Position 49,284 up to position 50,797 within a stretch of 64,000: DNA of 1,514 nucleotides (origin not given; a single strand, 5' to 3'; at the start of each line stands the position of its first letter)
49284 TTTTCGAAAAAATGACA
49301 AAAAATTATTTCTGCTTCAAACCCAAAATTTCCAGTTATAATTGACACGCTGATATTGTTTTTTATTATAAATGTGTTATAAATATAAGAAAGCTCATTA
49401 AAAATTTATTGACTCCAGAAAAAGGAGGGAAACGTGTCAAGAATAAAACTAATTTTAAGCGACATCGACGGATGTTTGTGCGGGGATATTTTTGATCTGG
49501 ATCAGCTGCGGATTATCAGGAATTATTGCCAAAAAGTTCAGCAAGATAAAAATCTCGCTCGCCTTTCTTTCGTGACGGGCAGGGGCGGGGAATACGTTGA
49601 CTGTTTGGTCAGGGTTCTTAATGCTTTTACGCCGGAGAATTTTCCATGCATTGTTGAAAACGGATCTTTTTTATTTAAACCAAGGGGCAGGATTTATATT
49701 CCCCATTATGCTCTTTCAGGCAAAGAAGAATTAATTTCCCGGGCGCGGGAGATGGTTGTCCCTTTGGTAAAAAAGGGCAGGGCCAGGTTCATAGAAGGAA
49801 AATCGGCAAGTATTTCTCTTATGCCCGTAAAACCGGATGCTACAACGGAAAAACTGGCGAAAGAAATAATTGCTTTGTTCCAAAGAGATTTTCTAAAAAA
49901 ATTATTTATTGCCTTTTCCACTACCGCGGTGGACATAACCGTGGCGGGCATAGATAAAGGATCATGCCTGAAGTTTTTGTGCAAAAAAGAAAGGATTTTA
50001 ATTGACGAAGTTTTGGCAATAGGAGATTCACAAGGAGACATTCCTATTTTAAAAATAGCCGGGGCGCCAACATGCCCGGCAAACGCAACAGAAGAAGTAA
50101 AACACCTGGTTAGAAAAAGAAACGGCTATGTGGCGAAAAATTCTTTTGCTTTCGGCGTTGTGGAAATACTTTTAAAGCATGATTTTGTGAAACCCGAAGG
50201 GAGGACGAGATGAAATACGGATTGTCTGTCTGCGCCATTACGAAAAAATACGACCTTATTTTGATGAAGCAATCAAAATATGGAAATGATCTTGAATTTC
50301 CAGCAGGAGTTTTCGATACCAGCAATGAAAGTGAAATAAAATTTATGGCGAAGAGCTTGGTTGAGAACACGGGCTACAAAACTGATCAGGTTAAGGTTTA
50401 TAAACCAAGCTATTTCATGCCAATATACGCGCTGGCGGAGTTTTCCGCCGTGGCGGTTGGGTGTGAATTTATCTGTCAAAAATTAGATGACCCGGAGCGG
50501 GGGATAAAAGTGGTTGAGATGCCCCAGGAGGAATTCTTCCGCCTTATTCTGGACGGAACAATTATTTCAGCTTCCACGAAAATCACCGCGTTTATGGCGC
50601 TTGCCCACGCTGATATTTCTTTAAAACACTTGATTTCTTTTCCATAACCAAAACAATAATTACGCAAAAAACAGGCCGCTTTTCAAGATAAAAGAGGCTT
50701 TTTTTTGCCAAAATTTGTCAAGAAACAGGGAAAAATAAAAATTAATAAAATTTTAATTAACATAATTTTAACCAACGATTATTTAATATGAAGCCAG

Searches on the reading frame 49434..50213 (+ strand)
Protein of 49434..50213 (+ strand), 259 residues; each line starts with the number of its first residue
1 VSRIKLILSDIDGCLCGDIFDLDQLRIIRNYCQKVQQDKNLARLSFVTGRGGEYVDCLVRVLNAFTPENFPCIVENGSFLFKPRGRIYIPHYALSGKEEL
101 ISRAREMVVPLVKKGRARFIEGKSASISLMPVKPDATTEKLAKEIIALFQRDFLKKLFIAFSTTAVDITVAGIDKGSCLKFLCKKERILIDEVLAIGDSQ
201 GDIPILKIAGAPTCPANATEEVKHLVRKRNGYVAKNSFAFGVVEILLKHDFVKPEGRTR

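Call 3: search_protein_families(library=pfam, proteins=[window:49434-50213:+], max_evalue=0.01)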
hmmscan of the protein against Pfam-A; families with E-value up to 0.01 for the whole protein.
window:49434-50213:+ (259 aa): 3 families
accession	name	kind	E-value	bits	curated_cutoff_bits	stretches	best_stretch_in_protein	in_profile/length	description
PF08282.18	Hydrolase_3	-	1.5e-16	61.3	20.9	1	129-228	145-241/255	haloacid dehalogenase-like hydrolase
PF05116.19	S6PP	-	6.7e-11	42.7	20.3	1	137-246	128-242/247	Sucrose-6F-phosphate phosphohydrolase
PF00702.32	Hydrolase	-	0.0025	18.7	26.4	0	154-210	137-191/191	haloacid dehalogenase-like hydrolase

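Call 33: search_protein_families(library=ncbifam, proteins=[window:49434-50213:+], max_evalue=1)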
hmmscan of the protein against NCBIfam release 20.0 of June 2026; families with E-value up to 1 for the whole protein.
window:49434-50213:+ (259 aa): 24 families
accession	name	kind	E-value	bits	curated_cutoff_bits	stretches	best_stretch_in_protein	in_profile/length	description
TIGR01484.1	HAD-SF-IIB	subfamily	3.2e-19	69.9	41.8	1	6-210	1-216/221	HAD-IIB family hydrolase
TIGR01487.1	Pglycolate_arch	equivalog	2.6e-17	63.4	122.75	1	4-246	1-215/215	phosphoglycolate phosphatase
TIGR01482.1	SPP-subfamily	subfamily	1e-16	61.2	107.15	1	7-226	1-201/225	sucrose-phosphate phosphatase subfamily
TIGR00099.1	Cof-subfamily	subfamily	3e-16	59.8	137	1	141-237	154-251/256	Cof-type HAD-IIB family hydrolase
NF002245.0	PRK01158.1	equivalog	5.6e-16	58.5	198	1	4-247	3-226/233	phosphoglycolate phosphatase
NF007806.0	PRK10513.1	equivalog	2.3e-08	33.7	273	1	165-227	187-249/270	sugar-phosphatase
NF045966.1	YcsE_rel_Pase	equivalog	3e-07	30.2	220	1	127-227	145-244/265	YcsE-related riboflavin metabolism phosphatase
NF058599.1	KDN-9-PPhBT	equivalog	1.1e-06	28.9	180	1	166-227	68-130/152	3-deoxy-D-glycero-D-galacto-nonulopyranosonate 9-phosphatase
TIGR02471.1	sucr_syn_bact_C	equivalog_domain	1.3e-06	28.1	209.75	1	164-251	149-236/236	sucrose-phosphate synthase, sucrose phosphatase-like domain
NF007821.0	PRK10530.1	equivalog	1.3e-05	24.6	274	1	165-227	190-252/272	pyridoxal phosphatase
TIGR02461.1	osmo_MPG_phos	equivalog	1.4e-05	25.3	244.35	2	7-95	2-81/227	mannosyl-3-phosphoglycerate phosphatase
TIGR01485.1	SPP_plant-cyano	equivalog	2.3e-05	24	183.65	1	144-249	137-246/249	sucrose-phosphate phosphatase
TIGR01670.1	KdsC-phosphatas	subfamily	5.1e-05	23.3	106.95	1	174-231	76-136/154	3-deoxy-D-manno-octulosonate 8-phosphate phosphatase, YrbI family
TIGR01486.1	HAD-SF-IIB-MPGP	subfamily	7.6e-05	22.1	164.75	1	171-218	174-223/257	mannosyl-3-phosphoglycerate phosphatase family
NF011705.0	PRK15126.1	equivalog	0.00055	19.3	336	1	150-223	163-237/272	HMP-PP phosphatase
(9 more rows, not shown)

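Call 64: search_solved_structures(query=window:49434-50213:+, max_evalue=0.001)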
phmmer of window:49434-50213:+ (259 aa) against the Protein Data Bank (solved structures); distinct sequences matched with E-value up to 0.001: 16.
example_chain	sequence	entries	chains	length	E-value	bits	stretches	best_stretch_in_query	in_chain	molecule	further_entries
1nf2_A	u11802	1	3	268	6.5e-09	39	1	93-224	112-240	phosphatase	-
1kyt_A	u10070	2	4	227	6.3e-07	32.5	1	159-225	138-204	hypothetical protein TA0175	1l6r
1rlm_A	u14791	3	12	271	6.4e-07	32.5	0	165-230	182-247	Phosphatase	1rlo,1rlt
3r4c_A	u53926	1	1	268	1.5e-06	31.3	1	166-225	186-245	Hydrolase, haloacid dehalogenase-like hydrolase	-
2hf2_A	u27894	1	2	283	4.5e-06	29.7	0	165-229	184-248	Sugar phosphatase supH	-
1nrw_A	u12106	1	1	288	2.8e-05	27.1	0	171-225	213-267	hypothetical protein, haloacid dehalogenase-like hydrolase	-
3l7y_A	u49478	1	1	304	4.9e-05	26.3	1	164-246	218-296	Putative uncharacterized protein smu.1108c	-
3mpo_A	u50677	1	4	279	0.00011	25.2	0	144-240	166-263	Predicted hydrolase of the HAD superfamily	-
3dao_A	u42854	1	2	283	0.00011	25.2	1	154-223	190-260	Putative Phosphate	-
2b30_A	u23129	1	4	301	0.00012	25.1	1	142-224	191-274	Pvivax hypothetical protein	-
3niw_A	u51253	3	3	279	0.00016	24.6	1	166-234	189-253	Haloacid dehalogenase-like hydrolase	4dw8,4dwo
2pq0_A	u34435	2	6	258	0.00039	23.4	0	150-243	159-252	Hypothetical conserved protein GK1056 | Hypothetical conserved protein, GK1056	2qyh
4nav_D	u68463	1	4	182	0.00048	23.1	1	174-224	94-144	HYPOTHETICAL PROTEIN XCC279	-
4hgn_A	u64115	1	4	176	0.00066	22.6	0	186-228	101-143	2-keto-3-deoxy-D-manno-octulosonate 8-phosphate phosphohydrolase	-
1rkq_A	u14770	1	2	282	0.00069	22.6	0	164-243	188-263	Hypothetical protein yidA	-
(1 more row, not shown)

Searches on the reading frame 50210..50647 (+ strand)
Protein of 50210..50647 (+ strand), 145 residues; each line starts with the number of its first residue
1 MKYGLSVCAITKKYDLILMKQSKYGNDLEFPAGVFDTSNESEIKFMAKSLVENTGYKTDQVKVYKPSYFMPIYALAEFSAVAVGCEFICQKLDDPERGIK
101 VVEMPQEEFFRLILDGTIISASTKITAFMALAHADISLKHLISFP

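Call 3: search_protein_families(library=pfam, proteins=[window:50210-50647:+], max_evalue=0.01)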
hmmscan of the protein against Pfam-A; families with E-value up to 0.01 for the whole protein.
window:50210-50647:+ (145 aa): 0 families

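Call 32: search_protein_families(library=pfam, proteins=[window:50210-50647:+], max_evalue=0.1)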
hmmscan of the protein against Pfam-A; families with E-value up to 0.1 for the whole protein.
window:50210-50647:+ (145 aa): 1 family
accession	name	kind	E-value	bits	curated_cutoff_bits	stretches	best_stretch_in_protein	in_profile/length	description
PF22327.2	Nudt16-like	-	0.059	13.8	27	1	16-70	24-77/161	U8 snoRNA-decapping enzyme-like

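Call 33: search_protein_families(library=ncbifam, proteins=[window:50210-50647:+], max_evalue=1)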
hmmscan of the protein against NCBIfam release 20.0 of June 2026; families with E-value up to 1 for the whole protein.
window:50210-50647:+ (145 aa): 2 families
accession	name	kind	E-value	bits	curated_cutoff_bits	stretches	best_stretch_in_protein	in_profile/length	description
NF008736.0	PRK11762.1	equivalog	0.0019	17.8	169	1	7-129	52-175/186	ADP compounds hydrolase NudE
TIGR00624.1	tag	subfamily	0.11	12.2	232.5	1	100-139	66-105/179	DNA-3-methyladenine glycosylase I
